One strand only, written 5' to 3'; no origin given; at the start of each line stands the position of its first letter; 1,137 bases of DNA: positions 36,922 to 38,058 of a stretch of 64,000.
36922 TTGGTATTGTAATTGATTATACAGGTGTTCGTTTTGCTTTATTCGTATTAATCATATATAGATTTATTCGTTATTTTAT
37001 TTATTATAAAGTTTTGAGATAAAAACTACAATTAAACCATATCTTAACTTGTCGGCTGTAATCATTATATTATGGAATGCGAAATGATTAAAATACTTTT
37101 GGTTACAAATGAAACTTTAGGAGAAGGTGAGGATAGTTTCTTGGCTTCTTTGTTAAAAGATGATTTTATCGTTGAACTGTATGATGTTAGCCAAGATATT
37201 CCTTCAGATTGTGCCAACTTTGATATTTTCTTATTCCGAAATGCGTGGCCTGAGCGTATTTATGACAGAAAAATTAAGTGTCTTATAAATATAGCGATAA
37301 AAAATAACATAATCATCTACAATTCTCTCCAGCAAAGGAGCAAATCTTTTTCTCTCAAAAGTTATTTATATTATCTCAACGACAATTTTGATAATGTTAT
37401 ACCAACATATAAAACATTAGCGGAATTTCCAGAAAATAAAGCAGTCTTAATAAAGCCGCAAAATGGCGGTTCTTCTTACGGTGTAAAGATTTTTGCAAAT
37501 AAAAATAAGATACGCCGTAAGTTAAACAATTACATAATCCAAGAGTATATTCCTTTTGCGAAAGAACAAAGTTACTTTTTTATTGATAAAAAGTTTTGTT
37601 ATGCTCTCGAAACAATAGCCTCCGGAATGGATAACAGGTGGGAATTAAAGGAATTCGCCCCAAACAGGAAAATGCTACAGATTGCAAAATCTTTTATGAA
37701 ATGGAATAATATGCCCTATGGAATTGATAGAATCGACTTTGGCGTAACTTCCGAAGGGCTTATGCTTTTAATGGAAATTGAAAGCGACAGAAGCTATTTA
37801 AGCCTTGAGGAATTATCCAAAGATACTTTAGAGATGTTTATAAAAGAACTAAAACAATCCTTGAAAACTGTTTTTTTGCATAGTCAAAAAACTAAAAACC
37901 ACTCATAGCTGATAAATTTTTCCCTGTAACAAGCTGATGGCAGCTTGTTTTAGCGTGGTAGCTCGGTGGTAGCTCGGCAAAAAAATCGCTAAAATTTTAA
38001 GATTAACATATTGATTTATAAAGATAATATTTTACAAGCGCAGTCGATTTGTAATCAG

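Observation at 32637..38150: Decayed integrative islet at tRNA-Thr(UGU): a 104-105 bp direct repeat of the tRNA 3' half plus terminator brackets 5.3 kb of very AT-rich cargo, with no integrase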

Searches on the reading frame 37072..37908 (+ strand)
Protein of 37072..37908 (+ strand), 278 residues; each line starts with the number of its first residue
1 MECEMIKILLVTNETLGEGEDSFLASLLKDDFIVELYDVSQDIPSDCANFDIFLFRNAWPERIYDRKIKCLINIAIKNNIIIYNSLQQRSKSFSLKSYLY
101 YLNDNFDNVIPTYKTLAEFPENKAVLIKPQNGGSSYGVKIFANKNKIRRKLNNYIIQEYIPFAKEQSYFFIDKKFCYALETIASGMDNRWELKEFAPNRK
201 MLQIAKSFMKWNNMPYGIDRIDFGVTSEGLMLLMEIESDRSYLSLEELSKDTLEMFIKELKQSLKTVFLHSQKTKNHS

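Call 7: search_protein_families(library=pfam, proteins=[window:37072-37908:+], max_evalue=0.01)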
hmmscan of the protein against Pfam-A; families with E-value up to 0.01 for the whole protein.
window:37072-37908:+ (278 aa): 3 families
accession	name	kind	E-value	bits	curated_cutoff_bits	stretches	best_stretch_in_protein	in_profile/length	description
PF02655.19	ATP-grasp_3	-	0.00031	21.3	23.2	1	110-161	18-70/160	ATP-grasp domain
PF07478.18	Dala_Dala_lig_C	-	0.0026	17.7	24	0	125-153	39-67/204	D-ala D-ala ligase C-terminus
PF03133.20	TTL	-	0.0028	17.3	20.1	1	81-160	25-106/292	Tubulin-tyrosine ligase family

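Call 33: find_homologous_proteins(query=window:37072-37908:+)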
Query window:37072-37908:+ (278 aa): 7 proteins with E <= 0.001 among 655 candidates.
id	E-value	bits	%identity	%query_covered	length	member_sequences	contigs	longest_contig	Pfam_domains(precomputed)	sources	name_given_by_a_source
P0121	1.0e-171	587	97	99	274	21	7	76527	-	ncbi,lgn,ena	-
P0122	1.1e-171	587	97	99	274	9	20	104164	-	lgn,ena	-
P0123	1.9e-152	524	86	99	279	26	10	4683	-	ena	-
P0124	6.1e-104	365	62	96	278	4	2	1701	-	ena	-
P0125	2.7e-99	350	62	94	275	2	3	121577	-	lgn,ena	-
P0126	4.2e-98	346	60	96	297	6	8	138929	-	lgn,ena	-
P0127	8.7e-98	345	59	97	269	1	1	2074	-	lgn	-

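Call 34: find_encoding_contigs(protein=P0122, flank=10000, max_places=8)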
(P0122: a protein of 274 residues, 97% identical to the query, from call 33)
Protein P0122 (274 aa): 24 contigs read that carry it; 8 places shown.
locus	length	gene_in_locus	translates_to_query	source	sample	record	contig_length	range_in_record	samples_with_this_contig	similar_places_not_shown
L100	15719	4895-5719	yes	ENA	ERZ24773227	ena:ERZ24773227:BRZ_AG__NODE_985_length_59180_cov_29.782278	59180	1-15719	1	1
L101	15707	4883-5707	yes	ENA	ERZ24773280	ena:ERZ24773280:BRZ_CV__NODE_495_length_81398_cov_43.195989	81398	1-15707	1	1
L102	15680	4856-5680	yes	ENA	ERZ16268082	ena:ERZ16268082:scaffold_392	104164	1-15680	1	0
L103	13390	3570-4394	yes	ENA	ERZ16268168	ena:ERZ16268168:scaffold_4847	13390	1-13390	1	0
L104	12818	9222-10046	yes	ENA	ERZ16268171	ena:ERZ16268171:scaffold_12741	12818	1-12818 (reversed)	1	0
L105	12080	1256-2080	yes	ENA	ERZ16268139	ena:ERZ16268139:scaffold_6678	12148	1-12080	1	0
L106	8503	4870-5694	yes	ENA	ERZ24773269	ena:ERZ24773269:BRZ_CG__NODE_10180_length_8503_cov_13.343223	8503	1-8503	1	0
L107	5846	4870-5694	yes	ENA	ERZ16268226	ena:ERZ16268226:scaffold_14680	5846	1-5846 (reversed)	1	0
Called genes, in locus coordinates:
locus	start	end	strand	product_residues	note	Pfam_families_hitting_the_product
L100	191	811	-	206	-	PF00881:Nitroreductase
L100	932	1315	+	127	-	PF02537:CRCB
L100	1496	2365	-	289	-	PF00892:EamA (faint)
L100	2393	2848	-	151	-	PF00583:Acetyltransf_1, PF13527:Acetyltransf_9 (weak), PF13673:Acetyltransf_10, PF13508:Acetyltransf_7, PF08445:FR47 (weak)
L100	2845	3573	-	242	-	PF03417:AAT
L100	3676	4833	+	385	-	PF07690:MFS_1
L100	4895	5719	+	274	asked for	-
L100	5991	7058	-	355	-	PF00753:Lactamase_B, PF13483:Lactamase_B_3, PF12706:Lactamase_B_2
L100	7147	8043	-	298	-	PF00126:HTH_1, PF03466:LysR_substrate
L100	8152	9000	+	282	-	PF02627:CMD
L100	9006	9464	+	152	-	PF18050:Cyclophil_like2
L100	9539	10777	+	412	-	PF00248:Aldo_ket_red, PF14697:Fer4_21 (faint), PF13746:Fer4_18 (faint), PF14691:Fer4_20 (faint), PF12838:Fer4_7 (weak), PF13183:Fer4_8 (weak), PF13187:Fer4_9, PF13534:Fer4_17 (weak), +2 more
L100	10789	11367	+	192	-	PF03358:FMN_red (weak), PF12641:Flavodoxin_3 (faint), PF12682:Flavodoxin_4, PF12724:Flavodoxin_5 (faint)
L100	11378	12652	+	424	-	PF12801:Fer4_5, PF12801:Fer4_5, PF12838:Fer4_7, PF00037:Fer4, PF12838:Fer4_7, PF13237:Fer4_10, PF14697:Fer4_21, PF00037:Fer4, +15 more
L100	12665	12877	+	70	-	PF02416:TatA_B_E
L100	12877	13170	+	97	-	PF00902:TatC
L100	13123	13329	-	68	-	-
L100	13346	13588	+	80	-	PF00902:TatC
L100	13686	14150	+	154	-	-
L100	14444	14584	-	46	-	-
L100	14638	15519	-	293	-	PF00483:NTP_transferase, PF12804:NTP_transf_3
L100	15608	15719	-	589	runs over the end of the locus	PF00664:ABC_membrane, PF00005:ABC_tran, PF02463:SMC_N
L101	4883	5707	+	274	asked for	-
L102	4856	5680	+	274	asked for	-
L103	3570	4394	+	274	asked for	-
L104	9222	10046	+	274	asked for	-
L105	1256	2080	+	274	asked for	-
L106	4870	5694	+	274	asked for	-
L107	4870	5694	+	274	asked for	-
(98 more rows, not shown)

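Call 35: find_encoding_contigs(protein=P0121, flank=10000, max_places=7)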
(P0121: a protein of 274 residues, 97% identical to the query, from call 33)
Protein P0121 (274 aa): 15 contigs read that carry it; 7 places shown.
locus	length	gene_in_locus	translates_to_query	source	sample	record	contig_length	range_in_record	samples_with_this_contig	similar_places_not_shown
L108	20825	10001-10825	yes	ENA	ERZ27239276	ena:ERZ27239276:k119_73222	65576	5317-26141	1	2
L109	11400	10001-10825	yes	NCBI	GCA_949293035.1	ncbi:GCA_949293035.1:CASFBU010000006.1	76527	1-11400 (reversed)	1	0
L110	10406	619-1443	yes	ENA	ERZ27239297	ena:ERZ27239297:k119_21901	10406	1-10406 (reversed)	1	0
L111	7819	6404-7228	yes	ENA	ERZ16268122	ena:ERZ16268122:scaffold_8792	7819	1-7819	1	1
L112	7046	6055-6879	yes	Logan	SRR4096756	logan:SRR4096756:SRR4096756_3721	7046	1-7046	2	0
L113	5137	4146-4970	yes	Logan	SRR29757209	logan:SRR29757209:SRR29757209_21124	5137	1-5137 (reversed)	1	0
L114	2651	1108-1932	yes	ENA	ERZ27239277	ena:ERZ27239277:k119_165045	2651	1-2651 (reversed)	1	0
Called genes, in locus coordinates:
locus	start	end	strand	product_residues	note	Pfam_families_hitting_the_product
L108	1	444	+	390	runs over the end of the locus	PF07690:MFS_1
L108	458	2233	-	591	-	PF00664:ABC_membrane, PF00005:ABC_tran, PF02463:SMC_N (faint)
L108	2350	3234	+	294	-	PF00892:EamA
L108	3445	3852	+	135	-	-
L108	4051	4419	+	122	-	PF12599:DUF3768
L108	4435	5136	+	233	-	-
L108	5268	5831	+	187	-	PF02384:N6_Mtase (weak)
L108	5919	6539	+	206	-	-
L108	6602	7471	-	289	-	PF00892:EamA (faint)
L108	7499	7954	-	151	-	PF00583:Acetyltransf_1, PF13527:Acetyltransf_9 (weak), PF13673:Acetyltransf_10, PF13508:Acetyltransf_7, PF08445:FR47 (weak)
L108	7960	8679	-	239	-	PF03417:AAT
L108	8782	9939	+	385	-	PF07690:MFS_1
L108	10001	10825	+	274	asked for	-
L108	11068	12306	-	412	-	PF00248:Aldo_ket_red, PF14697:Fer4_21 (faint), PF13746:Fer4_18 (faint), PF13183:Fer4_8 (faint), PF14691:Fer4_20 (faint), PF12838:Fer4_7 (weak), PF13187:Fer4_9, PF13534:Fer4_17 (weak)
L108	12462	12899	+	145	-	PF00293:NUDIX, PF22327:Nudt16-like (faint)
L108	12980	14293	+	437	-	PF01595:CNNM, PF00571:CBS (weak), PF03471:CorC_HlyC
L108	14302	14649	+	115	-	PF13811:DUF4186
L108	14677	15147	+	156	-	PF04138:GtrA_DPMS_TM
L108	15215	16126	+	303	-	-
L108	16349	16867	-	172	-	-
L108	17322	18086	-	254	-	PF04002:RadC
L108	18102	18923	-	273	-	PF00557:Peptidase_M24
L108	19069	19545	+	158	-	PF03073:TspO_MBR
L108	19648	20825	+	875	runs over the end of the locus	PF01411:tRNA-synt_2c, PF07973:tRNA_SAD, PF02272:DHHA1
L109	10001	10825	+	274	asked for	-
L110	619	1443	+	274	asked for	-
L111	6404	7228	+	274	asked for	-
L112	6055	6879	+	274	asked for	-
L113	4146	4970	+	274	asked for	-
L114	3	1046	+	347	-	?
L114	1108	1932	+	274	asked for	-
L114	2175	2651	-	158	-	?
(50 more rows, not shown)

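Call 43: find_encoding_contigs(protein=P0126, flank=10000, max_places=4)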
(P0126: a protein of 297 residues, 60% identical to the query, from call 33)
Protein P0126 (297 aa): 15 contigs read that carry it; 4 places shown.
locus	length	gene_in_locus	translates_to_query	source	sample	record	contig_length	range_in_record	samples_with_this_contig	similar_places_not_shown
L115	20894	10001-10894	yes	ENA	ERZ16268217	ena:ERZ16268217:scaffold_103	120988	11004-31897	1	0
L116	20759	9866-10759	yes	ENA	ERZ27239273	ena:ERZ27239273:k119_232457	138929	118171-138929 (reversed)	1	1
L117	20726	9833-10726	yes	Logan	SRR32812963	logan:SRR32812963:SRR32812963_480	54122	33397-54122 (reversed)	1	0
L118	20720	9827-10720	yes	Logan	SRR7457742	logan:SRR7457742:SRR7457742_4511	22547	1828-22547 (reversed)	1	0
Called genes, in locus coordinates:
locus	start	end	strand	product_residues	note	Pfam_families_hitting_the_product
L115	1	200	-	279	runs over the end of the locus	-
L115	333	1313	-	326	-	-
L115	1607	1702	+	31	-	-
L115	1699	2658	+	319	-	PF01145:Band_7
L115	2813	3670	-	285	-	PF13743:Thioredoxin_5, PF00085:Thioredoxin (weak), PF13098:Thioredoxin_2 (weak), PF13462:Thioredoxin_4, PF01323:DSBA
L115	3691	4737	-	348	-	-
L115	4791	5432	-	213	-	PF06414:Zeta_toxin, PF13671:AAA_33 (weak)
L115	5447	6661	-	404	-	PF00871:Acetate_kinase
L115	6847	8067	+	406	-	PF01189:Methyltr_RsmB-F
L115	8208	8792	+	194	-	PF00300:His_Phos_1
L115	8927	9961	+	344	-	PF05656:DUF805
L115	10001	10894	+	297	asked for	-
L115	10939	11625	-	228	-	PF01048:PNP_UDP_1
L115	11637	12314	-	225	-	PF01726:LexA_DNA_bind, PF00717:Peptidase_S24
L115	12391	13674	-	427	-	-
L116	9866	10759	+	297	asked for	-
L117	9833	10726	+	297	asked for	-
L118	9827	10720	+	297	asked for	-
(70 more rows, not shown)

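Call 44: find_encoding_contigs(protein=P0125, flank=10000, max_places=3)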
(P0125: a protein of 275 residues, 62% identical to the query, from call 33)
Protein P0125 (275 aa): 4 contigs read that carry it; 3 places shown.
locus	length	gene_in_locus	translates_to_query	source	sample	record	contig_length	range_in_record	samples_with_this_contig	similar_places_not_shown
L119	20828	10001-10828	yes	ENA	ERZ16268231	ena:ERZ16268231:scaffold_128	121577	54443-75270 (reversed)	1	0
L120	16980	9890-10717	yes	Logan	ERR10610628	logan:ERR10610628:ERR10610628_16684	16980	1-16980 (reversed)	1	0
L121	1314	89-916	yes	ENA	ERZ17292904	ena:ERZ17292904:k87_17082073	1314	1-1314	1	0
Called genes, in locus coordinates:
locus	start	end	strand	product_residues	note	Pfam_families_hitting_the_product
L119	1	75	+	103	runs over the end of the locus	-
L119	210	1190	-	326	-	-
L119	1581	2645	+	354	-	PF01145:Band_7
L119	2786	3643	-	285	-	PF13743:Thioredoxin_5 (weak), PF00085:Thioredoxin (weak), PF13098:Thioredoxin_2 (weak), PF13462:Thioredoxin_4, PF01323:DSBA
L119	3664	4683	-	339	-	PF13499:EF-hand_7 (faint)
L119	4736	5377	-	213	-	PF06414:Zeta_toxin, PF13671:AAA_33 (weak)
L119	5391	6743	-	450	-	PF00871:Acetate_kinase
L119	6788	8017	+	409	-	PF01189:Methyltr_RsmB-F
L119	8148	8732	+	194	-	PF00300:His_Phos_1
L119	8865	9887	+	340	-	PF05656:DUF805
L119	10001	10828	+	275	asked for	-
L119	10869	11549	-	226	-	PF01048:PNP_UDP_1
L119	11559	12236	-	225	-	PF01726:LexA_DNA_bind, PF00717:Peptidase_S24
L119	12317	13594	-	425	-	-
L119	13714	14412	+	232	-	PF02230:Abhydrolase_2, PF01738:DLH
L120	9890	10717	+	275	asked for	-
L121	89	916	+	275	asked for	-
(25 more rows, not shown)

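Call 52: search_solved_structures(query=window:37072-37908:+, max_evalue=1)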
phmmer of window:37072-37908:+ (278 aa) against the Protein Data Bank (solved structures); distinct sequences matched with E-value up to 1: 1.
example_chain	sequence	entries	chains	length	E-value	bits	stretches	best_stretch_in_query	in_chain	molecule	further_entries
4ylr_A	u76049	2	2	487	0.058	15.9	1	114-166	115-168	Tubulin polyglutamylase TTLL7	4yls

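Call 69: find_homologous_proteins(query=L100:932-1315:+, max_evalue=1e-30)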
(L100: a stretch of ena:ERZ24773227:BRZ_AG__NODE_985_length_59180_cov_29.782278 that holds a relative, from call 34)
Query L100:932-1315:+ (127 aa): 4 proteins with E <= 1e-30 among 692 candidates.
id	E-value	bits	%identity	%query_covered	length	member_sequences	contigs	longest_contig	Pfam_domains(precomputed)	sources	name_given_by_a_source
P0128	1.4e-73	263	98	100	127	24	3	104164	PF02537.22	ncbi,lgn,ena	-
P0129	2.0e-37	146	55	89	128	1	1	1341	PF02537.22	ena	-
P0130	4.5e-34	135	54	100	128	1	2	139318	PF02537.22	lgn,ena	-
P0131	8.3e-31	125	54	94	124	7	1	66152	PF02537.22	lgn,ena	-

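Call 70: find_encoding_contigs(protein=P0128, flank=10000, max_places=10)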
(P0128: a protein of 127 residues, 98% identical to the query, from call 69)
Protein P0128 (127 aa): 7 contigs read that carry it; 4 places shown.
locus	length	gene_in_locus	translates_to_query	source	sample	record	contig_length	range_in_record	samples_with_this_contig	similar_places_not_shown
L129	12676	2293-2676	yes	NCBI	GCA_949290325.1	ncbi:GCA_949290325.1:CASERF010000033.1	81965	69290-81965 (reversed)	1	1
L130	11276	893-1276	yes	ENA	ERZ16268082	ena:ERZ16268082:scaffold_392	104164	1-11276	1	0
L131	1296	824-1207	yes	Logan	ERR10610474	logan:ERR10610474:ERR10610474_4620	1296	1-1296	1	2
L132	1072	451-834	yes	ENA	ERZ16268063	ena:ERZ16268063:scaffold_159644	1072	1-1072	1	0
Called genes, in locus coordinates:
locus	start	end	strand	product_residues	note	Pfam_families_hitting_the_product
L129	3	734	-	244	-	?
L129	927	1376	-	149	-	PF01797:Y1_Tnp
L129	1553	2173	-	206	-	PF00881:Nitroreductase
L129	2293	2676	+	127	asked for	PF02537:CRCB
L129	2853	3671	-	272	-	-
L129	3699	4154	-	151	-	PF00583:Acetyltransf_1, PF13673:Acetyltransf_10, PF13508:Acetyltransf_7, PF08445:FR47 (weak)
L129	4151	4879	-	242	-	PF03417:AAT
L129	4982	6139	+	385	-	PF07690:MFS_1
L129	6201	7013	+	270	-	-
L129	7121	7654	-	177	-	PF02525:Flavodoxin_2, PF03358:FMN_red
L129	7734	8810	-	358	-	PF00753:Lactamase_B, PF13483:Lactamase_B_3, PF12706:Lactamase_B_2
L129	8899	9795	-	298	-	PF00126:HTH_1, PF03466:LysR_substrate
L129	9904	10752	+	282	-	PF02627:CMD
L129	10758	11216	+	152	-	PF18050:Cyclophil_like2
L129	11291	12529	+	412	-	PF00248:Aldo_ket_red, PF14697:Fer4_21 (faint), PF13746:Fer4_18 (faint), PF14691:Fer4_20 (faint), PF12838:Fer4_7 (weak), PF13183:Fer4_8 (weak), PF13187:Fer4_9, PF13534:Fer4_17 (weak), +2 more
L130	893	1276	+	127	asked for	PF02537:CRCB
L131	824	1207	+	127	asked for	PF02537:CRCB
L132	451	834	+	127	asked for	PF02537:CRCB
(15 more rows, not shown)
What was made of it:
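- On tDNA-integrated genomic island (Islander signature): All long contigs anchored on CrcB in the L100 species are occupied (call 70).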

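Call 80: predict_structure(alignment_id=A6)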
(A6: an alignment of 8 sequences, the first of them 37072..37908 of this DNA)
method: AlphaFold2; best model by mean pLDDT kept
length: 278 residues; sequences in the alignment: 8
mean_pLDDT: 85.5   pTM: 0.85
mean pLDDT of the five models: 85.5, 83.3, 83.1, 74.0, 57.8
residues with pLDDT >= 90: 147; 70-90: 93; 50-70: 34; < 50: 4
segments of 3 or more residues with pLDDT < 50: none
pLDDT, mean of each block of 10 residues (from residue 1): 78 70 91 92 93 79 77 92 78 77 93 92 87 67 88 87 91 94 72 93 96 89 92 82 83 96 94 69
secondary structure, 60 per line:
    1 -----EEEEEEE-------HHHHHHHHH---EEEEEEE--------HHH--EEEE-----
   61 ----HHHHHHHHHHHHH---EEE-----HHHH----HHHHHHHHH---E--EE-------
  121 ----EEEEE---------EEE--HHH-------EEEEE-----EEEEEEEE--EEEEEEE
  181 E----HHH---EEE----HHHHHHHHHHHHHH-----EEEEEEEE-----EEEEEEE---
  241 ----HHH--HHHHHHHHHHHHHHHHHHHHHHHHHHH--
elements in order: E6-12 H20-28 E32-38 E52-55 H65-77 E81-83 H89-92 H97-105 E125-129 E139-141 E154-158 E164-171 E174-181 E192-194 H199-212 E218-225 E231-237 H250-276

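Call 83: fold_search(model_id=the predicted structure, library=pdb)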
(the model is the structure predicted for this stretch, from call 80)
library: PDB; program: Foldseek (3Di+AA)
matches with E <= 10: 1531; with E <= 0.001: 542
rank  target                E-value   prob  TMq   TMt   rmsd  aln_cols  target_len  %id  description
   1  6jil_A                1.4e-12  1.00  0.67  0.64   4.9       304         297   18  Crystal structure of D-cycloserine synthetase DcsG (released 2019-12-18)
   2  6jil_B                1.9e-12  1.00  0.71  0.67   4.4       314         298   18  Crystal structure of D-cycloserine synthetase DcsG (released 2019-12-18)
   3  3vpb_A                2.5e-12  1.00  0.69  0.68   4.7       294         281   12  ArgX from Sulfolobus tokodaii complexed with LysW/Glu/ADP/Mg/Zn/Sulfate (released 2013-02-27)
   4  3vpc_C                3.0e-12  1.00  0.67  0.68   4.8       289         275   12  ArgX from Sulfolobus tokodaii complexed with ADP (released 2013-02-27)
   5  3vpb_B                3.5e-12  1.00  0.68  0.67   4.7       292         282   12  ArgX from Sulfolobus tokodaii complexed with LysW/Glu/ADP/Mg/Zn/Sulfate (released 2013-02-27)
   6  5k2m_A                1.3e-11  1.00  0.69  0.70   4.3       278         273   11  Bifunctional LysX/ArgX from Thermococcus kodakarensis with LysW-gamma-AAA (released 2016-09-07)
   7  5k2m_H                1.1e-10  1.00  0.66  0.68   4.7       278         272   12  Bifunctional LysX/ArgX from Thermococcus kodakarensis with LysW-gamma-AAA (released 2016-09-07)
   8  5k2m_D                2.5e-10  1.00  0.68  0.70   4.7       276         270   12  Bifunctional LysX/ArgX from Thermococcus kodakarensis with LysW-gamma-AAA (released 2016-09-07)
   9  7dro_B                2.5e-10  1.00  0.59  0.56   6.2       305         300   12  Structure of ATP-grasp ligase PsnB complexed with minimal precursor (released 2021-09-08)
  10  7drm_D                2.8e-10  1.00  0.57  0.52   6.5       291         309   11  Structure of ATP-grasp ligase PsnB complexed with minimal precursor, Mg, and ADP (released 2021-09-08)
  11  7drp_A                3.8e-10  1.00  0.62  0.56   5.0       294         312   12  Structure of ATP-grasp ligase PsnB complexed with phosphomimetic variant of minimal precursor, Mg, and ADP (released 2021-09-08)
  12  7drp_B                3.8e-10  1.00  0.57  0.54   6.1       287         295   11  Structure of ATP-grasp ligase PsnB complexed with phosphomimetic variant of minimal precursor, Mg, and ADP (released 2021-09-08)
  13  7drm_B                4.0e-10  1.00  0.63  0.60   5.9       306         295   11  Structure of ATP-grasp ligase PsnB complexed with minimal precursor, Mg, and ADP (released 2021-09-08)
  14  7dro_E                4.5e-10  1.00  0.62  0.58   5.8       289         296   11  Structure of ATP-grasp ligase PsnB complexed with minimal precursor (released 2021-09-08)
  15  7dro_C                4.5e-10  1.00  0.63  0.58   5.8       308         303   11  Structure of ATP-grasp ligase PsnB complexed with minimal precursor (released 2021-09-08)
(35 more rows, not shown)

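Call 86: search_protein_families(library=padloc, proteins=[window:37072-37908:+], max_evalue=0.001)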
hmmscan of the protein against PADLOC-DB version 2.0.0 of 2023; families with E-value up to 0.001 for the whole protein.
window:37072-37908:+ (278 aa): 0 families

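Call 87: search_protein_families(library=ncbifam, proteins=[window:37072-37908:+], max_evalue=0.001)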
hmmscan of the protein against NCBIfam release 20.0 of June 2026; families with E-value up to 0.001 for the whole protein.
window:37072-37908:+ (278 aa): 0 families
